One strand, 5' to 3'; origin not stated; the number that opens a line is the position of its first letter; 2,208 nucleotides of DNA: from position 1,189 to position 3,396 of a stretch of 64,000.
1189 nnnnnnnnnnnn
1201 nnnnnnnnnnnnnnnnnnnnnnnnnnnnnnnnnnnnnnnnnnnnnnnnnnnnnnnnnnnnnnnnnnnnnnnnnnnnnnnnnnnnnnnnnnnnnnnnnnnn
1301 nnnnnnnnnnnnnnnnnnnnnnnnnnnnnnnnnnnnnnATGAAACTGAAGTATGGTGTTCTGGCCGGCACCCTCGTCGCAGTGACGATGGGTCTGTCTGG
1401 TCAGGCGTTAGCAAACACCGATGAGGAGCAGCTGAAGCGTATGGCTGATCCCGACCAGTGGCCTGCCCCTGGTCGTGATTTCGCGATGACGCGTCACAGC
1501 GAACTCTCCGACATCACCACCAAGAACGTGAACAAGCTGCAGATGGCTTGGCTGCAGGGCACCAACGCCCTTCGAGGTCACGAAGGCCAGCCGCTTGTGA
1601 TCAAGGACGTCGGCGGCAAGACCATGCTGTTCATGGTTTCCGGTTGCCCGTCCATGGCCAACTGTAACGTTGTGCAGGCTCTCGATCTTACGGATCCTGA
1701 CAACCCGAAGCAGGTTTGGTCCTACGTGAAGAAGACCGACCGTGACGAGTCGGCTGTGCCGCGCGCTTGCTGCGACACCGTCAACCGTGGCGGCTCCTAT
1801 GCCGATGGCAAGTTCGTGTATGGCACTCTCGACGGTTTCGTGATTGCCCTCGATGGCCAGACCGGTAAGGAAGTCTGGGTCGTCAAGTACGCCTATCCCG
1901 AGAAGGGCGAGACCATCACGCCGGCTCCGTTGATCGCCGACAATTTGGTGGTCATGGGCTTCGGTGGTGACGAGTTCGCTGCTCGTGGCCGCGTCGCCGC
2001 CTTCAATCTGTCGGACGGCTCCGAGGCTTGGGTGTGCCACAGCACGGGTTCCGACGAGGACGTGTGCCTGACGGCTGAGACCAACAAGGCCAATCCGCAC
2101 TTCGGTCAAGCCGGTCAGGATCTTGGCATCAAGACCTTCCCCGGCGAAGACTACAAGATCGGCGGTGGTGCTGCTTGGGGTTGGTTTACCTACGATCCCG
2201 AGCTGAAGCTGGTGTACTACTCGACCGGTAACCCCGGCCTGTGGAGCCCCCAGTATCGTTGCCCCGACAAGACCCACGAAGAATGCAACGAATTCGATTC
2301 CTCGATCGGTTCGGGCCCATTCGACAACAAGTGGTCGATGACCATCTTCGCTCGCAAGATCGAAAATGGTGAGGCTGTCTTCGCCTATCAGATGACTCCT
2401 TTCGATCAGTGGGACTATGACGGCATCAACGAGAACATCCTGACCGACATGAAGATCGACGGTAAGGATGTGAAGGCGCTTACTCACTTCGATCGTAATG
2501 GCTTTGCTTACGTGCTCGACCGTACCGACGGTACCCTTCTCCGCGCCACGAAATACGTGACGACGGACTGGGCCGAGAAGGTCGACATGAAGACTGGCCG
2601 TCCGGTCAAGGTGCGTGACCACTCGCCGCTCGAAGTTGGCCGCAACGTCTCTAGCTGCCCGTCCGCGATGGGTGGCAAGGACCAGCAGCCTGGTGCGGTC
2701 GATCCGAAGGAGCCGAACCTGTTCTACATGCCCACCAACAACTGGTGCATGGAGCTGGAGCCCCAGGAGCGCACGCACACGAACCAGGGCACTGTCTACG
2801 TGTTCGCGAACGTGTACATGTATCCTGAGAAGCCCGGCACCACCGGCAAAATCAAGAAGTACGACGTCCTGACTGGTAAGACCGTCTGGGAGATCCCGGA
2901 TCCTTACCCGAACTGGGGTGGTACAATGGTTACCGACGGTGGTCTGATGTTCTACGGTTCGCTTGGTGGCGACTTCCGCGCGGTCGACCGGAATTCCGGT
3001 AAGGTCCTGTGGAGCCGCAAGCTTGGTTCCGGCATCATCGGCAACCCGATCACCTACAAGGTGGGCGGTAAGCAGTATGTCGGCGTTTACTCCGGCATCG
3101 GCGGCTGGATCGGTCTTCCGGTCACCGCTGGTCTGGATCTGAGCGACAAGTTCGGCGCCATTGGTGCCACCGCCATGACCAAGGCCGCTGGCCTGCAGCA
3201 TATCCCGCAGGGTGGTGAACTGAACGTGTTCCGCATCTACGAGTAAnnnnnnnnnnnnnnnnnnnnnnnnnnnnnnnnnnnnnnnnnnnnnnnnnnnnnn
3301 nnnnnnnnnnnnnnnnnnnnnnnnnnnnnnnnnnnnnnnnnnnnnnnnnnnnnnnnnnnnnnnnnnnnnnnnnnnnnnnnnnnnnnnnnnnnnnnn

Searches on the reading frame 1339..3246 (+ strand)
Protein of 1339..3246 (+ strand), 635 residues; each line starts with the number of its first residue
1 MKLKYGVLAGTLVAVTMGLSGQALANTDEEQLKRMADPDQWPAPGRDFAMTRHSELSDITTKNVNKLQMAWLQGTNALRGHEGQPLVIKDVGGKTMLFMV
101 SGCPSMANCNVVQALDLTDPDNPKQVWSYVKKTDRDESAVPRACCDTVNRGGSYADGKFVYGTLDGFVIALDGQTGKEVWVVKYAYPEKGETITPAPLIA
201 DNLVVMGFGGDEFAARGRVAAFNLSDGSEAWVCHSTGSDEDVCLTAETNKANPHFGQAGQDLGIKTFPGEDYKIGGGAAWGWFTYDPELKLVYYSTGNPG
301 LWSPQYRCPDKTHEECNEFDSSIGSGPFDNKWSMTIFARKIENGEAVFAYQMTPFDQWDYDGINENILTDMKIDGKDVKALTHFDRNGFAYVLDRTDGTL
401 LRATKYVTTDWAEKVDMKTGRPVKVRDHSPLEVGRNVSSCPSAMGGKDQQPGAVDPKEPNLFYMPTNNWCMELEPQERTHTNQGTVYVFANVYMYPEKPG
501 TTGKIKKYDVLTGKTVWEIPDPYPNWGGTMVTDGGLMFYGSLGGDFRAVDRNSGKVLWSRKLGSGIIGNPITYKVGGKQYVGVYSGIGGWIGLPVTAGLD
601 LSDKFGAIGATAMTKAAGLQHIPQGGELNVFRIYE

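Call 3: search_protein_families(library=pfam, proteins=[window:1339-3246:+], max_evalue=0.01)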
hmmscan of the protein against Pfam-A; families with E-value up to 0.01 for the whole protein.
window:1339-3246:+ (635 aa): 3 families
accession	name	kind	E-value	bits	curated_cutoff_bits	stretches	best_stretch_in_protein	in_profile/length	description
PF01011.28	PQQ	-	1.3e-50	173.2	26.7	2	41-401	1-335/595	Glucose/ethanol/alcohol dehydrogenase, beta-propeller domain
PF13360.13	PQQ_2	-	1.6e-16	61.1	27.6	2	120-238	10-104/233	Outer membrane protein assembly factor BamB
PF13570.13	Beta-prop_ACSF4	-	1.4e-07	31.6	133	1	509-574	119-185/329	Beta-alanine-activating enzyme, beta-propeller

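Call 4: search_protein_families(library=ncbifam, proteins=[window:1339-3246:+], max_evalue=0.01)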
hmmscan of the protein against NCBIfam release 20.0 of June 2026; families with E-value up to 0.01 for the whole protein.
window:1339-3246:+ (635 aa): 6 families
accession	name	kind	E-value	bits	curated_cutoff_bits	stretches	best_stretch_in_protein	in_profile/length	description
TIGR03075.1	PQQ_enz_alc_DH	subfamily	3.8e-162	540.6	480.05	1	25-589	5-530/530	PQQ-dependent dehydrogenase, methanol/ethanol family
TIGR04528.1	acido_non_PQQ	subfamily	1.2e-69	235.5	650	1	38-585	3-484/493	acido-empty-quinoprotein group A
TIGR03074.1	PQQ_membr_DH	subfamily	2.9e-33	114.7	832.65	2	27-405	143-505/783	membrane-bound PQQ-dependent dehydrogenase, glucose/quinate/shikimate family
TIGR03300.1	assembly_YfgL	equivalog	1.7e-19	69.7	285.2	2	120-235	82-173/377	outer membrane protein assembly factor BamB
NF008351.0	PRK11138.1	equivalog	6.9e-11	41.2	423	1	119-234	85-187/394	outer membrane protein assembly factor BamB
NF041516.1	PA2928_fam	subfamily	0.0013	18.2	70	0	499-552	308-367/376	PA2928 family protein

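Call 28: search_solved_structures(query=window:1339-3246:+, max_evalue=1e-50, show_alignments=1)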
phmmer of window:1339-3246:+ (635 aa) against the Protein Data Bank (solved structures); distinct sequences matched with E-value up to 1e-50: 21.
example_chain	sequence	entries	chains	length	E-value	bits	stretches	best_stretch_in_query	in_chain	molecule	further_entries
7o6z_A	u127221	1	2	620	3.5e-255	851.7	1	2-632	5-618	Methanol dehydrogenase (Cytochrome c) subunit 1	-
4mae_A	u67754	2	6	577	6.1e-166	556.8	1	29-633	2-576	Methanol dehydrogenase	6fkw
6oc5_A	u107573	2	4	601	3.4e-140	471.7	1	12-632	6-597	Lanthanide-dependent methanol dehydrogenase XoxF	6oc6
4tqo_B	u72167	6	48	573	9.1e-132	443.8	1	31-631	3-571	Methanol dehydrogenase protein, large subunit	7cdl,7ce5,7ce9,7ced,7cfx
6dam_A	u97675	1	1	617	1.2e-131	443.4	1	7-632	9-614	Lanthanide-dependent methanol dehydrogenase XoxF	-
5xm3_A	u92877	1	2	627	9.2e-122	410.8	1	10-631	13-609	Glucose dehydrogenase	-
1g72_A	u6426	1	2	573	8.7e-121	407.6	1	33-632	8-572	METHANOL DEHYDROGENASE HEAVY SUBUNIT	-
2ad6_A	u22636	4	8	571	1.1e-120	407.3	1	35-632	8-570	Methanol dehydrogenase subunit 1 | METHANOL DEHYDROGENASE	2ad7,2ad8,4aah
1lrw_A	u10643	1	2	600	1.3e-119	403.6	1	33-631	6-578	methanol dehydrogenase subunit 1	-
9ism_A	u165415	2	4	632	2.3e-117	396.3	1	15-631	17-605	Methanol dehydrogenase, alpha subunit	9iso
2d0v_A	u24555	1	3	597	3.9e-116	392.2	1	38-632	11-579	methanol dehydrogenase large subunit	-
1h4i_A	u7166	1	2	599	3.9e-116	392.2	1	36-631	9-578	METHANOL DEHYDROGENASE SUBUNIT 1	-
1w6s_A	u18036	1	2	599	4.7e-116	391.9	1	36-631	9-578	METHANOL DEHYDROGENASE SUBUNIT 1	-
1h4j_A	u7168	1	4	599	1.2e-115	390.5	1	36-631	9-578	Methanol dehydrogenase [cytochrome c] subunit 1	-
6zcv_A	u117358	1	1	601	8.7e-77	262.1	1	9-593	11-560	Quinoprotein ethanol dehydrogenase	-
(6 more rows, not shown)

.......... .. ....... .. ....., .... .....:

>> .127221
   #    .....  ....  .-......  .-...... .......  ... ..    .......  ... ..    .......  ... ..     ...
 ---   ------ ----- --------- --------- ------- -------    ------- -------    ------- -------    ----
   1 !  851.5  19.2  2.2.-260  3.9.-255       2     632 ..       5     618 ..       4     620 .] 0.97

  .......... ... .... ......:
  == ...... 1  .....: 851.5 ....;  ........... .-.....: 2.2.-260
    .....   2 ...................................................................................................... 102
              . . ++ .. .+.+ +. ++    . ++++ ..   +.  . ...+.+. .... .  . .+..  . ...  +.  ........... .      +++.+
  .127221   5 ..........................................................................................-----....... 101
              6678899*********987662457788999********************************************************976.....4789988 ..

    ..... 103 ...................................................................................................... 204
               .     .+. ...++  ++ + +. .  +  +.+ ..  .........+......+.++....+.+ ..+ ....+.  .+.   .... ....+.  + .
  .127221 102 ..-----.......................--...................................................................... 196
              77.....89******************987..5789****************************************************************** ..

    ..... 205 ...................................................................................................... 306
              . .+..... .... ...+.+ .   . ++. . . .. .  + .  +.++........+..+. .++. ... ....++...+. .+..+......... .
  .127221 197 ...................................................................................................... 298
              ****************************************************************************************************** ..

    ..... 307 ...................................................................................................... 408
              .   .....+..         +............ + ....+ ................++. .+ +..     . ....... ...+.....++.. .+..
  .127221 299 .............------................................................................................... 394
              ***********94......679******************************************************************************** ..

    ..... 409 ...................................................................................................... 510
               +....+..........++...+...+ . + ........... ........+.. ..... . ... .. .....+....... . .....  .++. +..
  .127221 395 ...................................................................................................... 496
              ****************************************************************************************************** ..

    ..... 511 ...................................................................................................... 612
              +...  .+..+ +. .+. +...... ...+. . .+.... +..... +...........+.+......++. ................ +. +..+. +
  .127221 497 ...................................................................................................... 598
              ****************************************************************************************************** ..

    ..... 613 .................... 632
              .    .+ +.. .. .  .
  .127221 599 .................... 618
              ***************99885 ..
